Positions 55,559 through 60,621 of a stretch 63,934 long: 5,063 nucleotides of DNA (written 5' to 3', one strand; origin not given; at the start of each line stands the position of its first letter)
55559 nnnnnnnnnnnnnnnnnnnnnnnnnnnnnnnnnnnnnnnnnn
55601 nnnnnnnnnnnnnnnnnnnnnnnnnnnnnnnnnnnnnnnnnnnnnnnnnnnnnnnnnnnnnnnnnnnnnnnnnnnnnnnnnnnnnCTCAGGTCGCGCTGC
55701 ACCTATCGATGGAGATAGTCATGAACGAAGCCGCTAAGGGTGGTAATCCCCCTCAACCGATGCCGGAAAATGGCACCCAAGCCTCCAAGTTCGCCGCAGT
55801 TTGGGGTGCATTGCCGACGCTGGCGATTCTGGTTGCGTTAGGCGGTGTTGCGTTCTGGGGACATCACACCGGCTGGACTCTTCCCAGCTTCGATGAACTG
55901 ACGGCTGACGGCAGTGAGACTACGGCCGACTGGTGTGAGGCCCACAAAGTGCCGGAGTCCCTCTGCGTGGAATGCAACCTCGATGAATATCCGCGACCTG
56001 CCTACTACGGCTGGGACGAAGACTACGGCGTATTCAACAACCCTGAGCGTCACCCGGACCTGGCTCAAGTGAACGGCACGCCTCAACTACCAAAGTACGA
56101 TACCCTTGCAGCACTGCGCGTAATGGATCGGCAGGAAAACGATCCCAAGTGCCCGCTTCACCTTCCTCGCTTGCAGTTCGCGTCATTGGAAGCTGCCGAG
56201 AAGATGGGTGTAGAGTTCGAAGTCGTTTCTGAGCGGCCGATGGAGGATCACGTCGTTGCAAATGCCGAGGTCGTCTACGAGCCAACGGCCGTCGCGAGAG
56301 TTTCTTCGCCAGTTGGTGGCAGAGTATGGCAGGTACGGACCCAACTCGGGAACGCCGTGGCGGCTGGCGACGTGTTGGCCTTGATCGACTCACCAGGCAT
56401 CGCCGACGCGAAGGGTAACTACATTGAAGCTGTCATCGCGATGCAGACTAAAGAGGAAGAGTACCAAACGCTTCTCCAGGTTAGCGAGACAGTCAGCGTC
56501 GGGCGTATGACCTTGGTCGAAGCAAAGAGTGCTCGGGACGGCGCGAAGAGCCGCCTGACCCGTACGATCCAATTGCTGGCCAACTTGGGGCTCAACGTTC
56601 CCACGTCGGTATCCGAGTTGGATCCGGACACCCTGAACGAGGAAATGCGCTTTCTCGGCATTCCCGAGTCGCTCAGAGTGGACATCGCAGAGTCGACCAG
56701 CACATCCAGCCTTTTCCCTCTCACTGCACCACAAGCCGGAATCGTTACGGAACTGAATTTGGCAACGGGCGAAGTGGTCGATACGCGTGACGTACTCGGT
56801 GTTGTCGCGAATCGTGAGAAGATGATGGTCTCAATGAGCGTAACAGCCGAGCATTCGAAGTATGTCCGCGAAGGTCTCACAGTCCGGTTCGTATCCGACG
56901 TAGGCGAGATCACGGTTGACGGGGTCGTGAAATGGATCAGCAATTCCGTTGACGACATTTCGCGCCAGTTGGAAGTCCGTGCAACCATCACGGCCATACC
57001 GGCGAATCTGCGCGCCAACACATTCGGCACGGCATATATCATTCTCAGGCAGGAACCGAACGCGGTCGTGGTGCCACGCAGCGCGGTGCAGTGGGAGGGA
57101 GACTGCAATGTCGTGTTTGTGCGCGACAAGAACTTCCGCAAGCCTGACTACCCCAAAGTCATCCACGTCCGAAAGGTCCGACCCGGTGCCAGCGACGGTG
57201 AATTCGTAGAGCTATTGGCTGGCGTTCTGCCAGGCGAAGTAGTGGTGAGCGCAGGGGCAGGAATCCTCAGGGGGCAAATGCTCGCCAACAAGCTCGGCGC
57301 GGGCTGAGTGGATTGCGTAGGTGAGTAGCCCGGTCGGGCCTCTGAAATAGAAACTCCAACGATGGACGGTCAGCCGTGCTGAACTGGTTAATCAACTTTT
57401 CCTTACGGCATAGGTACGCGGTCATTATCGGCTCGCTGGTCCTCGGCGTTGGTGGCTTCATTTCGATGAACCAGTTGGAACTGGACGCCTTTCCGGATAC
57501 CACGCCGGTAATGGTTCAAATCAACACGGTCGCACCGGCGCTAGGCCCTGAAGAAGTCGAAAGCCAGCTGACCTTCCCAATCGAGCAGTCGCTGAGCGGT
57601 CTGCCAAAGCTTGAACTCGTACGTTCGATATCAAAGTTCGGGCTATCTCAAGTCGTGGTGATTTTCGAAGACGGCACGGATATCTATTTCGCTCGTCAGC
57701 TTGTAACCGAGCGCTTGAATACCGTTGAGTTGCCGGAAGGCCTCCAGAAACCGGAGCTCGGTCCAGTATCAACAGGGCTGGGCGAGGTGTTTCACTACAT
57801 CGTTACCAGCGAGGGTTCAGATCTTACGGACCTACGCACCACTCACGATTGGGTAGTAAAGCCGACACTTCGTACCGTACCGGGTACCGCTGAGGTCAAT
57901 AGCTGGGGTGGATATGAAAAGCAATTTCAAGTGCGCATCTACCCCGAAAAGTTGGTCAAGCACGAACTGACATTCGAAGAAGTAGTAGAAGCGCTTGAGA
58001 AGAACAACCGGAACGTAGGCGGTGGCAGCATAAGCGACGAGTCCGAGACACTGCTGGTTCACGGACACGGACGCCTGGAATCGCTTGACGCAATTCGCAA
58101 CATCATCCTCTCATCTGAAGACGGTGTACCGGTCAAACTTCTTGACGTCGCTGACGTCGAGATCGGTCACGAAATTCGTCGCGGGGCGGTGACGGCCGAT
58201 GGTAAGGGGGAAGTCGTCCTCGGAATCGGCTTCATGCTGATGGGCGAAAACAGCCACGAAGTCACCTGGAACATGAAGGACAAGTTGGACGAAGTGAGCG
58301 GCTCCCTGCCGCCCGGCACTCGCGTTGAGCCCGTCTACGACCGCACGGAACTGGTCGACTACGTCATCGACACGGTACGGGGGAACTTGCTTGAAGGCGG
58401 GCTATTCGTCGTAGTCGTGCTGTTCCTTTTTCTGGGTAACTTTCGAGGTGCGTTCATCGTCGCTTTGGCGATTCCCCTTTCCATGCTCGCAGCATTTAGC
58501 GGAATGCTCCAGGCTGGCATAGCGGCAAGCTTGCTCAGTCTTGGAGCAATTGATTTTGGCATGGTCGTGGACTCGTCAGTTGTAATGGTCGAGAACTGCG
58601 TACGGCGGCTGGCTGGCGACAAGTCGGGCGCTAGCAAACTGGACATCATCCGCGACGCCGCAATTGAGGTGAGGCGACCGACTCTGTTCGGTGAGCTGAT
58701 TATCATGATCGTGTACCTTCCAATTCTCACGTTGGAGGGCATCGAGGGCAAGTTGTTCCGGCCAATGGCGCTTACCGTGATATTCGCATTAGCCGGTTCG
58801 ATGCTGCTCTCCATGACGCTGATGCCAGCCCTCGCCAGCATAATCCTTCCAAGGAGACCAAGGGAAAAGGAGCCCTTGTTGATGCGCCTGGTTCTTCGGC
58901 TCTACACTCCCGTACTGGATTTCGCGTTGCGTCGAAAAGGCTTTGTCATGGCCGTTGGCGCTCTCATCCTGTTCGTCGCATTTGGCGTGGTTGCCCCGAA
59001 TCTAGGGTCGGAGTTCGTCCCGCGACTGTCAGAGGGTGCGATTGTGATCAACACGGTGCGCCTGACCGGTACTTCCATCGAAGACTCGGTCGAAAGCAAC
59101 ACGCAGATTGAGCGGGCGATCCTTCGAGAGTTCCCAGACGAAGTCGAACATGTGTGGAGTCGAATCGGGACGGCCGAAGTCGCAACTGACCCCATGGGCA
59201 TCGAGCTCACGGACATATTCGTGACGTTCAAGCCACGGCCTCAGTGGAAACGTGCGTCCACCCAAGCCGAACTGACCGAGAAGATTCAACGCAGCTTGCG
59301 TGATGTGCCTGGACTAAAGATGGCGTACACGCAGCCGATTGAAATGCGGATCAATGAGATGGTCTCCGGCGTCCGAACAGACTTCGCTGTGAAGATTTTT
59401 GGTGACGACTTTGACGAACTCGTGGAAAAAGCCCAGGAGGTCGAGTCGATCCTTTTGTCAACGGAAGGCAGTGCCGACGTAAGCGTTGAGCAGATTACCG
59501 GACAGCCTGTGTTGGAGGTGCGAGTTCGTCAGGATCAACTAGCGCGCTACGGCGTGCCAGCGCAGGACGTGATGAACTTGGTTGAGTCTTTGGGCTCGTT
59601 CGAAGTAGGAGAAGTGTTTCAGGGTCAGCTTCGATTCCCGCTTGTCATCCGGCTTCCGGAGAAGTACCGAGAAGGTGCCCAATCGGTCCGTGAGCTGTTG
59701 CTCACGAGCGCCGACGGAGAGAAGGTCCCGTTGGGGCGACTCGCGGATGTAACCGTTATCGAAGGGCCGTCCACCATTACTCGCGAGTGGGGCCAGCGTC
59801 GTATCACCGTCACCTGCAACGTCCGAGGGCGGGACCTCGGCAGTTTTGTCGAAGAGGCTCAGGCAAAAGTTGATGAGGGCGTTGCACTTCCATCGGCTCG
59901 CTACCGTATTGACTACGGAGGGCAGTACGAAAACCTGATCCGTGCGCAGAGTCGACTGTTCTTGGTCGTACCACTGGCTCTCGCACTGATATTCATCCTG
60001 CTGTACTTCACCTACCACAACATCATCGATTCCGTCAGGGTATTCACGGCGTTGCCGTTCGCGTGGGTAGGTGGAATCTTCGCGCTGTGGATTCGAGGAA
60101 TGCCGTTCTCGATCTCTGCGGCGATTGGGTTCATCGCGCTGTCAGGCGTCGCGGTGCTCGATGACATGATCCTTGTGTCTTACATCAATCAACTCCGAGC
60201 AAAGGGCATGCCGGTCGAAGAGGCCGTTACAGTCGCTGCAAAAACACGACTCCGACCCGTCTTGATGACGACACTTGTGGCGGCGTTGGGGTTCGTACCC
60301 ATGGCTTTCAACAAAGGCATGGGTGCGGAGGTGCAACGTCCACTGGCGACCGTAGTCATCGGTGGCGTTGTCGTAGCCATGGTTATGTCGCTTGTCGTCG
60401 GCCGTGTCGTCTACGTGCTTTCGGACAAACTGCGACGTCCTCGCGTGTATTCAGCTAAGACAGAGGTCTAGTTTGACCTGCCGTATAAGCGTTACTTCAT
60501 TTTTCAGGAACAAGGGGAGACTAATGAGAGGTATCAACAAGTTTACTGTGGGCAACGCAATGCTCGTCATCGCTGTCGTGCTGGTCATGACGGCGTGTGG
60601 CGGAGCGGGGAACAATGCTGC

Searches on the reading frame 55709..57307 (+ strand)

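Call 81: search_protein_families(library=pfam, proteins=[window:55709-57307:+], max_evalue=0.001)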
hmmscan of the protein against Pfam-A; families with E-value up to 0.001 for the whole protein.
window:55709-57307:+ (532 aa): 4 families
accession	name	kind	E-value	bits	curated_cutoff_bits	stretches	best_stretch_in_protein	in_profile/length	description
PF16576.10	HlyD_D23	-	4.1e-24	85.5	30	1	178-439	2-213/214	Barrel-sandwich domain of CusB or HlyD membrane-fusion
PF13437.12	HlyD_3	-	7e-17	62.5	22.2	1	338-434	2-103/106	HlyD family secretion protein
PF13533.13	Biotin_lipoyl_2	-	4.8e-05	23.5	29.8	0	197-227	2-32/32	Biotin-lipoyl like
PF00364.28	Biotin_lipoyl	-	0.0005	20.3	22.1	0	196-226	43-73/73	Biotin-requiring enzyme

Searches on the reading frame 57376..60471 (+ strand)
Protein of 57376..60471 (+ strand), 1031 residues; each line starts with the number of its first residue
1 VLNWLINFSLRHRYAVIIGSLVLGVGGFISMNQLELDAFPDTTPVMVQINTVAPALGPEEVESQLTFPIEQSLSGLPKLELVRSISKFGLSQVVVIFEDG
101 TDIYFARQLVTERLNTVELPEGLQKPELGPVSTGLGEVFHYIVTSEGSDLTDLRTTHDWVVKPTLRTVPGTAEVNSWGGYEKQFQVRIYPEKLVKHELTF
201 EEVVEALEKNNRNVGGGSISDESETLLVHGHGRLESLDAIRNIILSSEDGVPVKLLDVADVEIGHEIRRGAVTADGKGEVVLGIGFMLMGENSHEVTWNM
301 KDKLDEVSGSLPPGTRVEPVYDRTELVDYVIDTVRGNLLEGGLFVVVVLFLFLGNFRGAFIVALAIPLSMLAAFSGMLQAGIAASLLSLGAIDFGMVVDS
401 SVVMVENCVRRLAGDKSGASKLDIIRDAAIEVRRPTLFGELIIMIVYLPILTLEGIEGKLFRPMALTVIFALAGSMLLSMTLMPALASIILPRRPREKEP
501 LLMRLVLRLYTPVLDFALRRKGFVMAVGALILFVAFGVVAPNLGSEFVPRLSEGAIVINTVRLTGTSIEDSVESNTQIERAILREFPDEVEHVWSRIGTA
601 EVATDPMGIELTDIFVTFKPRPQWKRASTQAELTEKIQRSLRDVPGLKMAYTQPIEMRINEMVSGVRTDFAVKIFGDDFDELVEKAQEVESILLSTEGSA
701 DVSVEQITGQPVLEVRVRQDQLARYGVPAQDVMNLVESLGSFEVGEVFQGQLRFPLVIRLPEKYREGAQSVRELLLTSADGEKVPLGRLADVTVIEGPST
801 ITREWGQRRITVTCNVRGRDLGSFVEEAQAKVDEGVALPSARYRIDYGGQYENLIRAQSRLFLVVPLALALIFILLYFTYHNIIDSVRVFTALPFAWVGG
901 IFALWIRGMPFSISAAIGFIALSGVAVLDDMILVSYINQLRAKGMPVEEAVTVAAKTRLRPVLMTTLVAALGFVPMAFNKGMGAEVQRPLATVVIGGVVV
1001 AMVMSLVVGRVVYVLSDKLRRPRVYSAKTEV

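Call 81: search_protein_families(library=pfam, proteins=[window:57376-60471:+], max_evalue=0.001)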
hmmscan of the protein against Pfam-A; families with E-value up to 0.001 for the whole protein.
window:57376-60471:+ (1031 aa): 1 family
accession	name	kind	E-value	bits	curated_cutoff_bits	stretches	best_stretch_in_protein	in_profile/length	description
PF00873.25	ACR_tran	-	2.9e-279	929.5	28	1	6-1015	2-1019/1021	AcrB/AcrD/AcrF family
